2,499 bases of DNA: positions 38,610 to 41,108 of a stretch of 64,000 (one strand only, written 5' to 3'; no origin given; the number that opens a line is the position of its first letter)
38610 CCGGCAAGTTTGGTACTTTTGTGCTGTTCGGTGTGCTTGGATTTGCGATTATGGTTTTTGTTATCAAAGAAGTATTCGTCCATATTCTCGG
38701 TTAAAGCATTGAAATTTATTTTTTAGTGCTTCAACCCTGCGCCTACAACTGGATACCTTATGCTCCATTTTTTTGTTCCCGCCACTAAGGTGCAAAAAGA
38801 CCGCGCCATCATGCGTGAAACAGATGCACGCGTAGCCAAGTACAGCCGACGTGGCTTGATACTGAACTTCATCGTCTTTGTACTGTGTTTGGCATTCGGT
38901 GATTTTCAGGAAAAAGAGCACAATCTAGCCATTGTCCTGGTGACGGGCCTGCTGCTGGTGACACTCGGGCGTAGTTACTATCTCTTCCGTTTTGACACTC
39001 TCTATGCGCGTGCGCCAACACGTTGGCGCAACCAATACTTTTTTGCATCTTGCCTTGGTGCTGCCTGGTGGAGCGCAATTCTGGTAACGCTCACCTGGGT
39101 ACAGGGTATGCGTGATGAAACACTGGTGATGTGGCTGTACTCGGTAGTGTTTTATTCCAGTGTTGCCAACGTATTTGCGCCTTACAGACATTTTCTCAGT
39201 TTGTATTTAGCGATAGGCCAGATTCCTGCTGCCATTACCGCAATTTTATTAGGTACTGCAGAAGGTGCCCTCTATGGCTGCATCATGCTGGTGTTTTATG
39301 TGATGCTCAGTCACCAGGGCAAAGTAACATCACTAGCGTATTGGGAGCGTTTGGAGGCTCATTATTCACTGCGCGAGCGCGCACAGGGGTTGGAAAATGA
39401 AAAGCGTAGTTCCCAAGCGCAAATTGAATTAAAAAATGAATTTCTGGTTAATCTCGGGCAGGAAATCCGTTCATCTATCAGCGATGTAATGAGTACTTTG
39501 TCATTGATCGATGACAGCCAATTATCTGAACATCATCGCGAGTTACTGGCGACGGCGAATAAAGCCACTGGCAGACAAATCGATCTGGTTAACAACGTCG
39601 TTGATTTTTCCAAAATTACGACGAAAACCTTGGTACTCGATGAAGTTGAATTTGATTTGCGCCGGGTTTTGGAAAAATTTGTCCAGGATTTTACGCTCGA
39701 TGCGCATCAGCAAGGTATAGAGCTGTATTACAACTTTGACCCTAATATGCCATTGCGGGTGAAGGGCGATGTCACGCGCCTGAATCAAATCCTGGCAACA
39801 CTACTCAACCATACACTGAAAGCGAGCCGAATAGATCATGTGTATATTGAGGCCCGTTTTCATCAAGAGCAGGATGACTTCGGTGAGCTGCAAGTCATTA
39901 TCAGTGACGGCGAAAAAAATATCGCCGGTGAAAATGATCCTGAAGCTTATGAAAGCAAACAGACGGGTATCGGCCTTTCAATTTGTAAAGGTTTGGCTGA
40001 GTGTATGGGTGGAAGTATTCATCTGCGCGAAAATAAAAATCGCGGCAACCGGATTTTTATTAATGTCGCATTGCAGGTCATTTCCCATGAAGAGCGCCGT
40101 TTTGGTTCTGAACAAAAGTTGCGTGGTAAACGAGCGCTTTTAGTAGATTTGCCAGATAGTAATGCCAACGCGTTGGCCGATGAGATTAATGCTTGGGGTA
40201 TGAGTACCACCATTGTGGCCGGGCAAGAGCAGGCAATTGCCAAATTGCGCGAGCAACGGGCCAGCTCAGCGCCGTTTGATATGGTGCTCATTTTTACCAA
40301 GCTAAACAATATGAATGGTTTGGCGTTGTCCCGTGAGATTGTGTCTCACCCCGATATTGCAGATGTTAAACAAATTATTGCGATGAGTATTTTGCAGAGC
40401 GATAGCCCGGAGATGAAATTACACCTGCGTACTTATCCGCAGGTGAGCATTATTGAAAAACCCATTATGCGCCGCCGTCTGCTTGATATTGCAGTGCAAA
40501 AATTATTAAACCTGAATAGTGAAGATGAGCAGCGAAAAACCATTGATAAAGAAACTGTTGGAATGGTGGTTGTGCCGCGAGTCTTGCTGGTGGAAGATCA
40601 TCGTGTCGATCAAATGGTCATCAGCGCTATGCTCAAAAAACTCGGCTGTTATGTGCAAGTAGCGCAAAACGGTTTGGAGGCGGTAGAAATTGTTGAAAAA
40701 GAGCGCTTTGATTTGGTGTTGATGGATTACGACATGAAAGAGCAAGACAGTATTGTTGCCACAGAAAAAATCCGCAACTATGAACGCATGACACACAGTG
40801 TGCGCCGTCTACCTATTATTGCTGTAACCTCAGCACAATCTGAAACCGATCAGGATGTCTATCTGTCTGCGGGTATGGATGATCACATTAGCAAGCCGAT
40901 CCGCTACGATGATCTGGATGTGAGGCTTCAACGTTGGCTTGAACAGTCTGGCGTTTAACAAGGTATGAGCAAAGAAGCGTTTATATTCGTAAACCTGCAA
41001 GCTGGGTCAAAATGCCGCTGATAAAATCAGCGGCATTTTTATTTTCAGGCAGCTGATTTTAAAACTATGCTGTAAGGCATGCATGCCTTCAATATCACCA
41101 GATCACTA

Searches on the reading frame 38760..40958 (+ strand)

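Call 60: search_protein_families(library=pfam, proteins=[window:38760-40958:+], max_evalue=0.0001)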
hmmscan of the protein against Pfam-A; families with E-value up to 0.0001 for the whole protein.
window:38760-40958:+ (732 aa): 4 families
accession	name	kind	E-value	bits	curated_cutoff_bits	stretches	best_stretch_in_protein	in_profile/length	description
PF00072.30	Response_reg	-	2.3e-28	99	30.2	2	608-722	1-109/111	Response regulator receiver domain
PF02518.31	HATPase_c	-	1.6e-10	41.9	26.4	1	336-436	1-107/111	Histidine kinase-, DNA gyrase B-, and HSP90-like ATPase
PF00512.31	HisKA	-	1.7e-07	31.6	26.9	1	225-287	2-64/66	His Kinase A (phospho-acceptor) domain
PF24896.1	Receiver_CRE1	-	1.1e-05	26.1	27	0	608-727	9-135/136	AHK4/CRE1/WOL first receiver domain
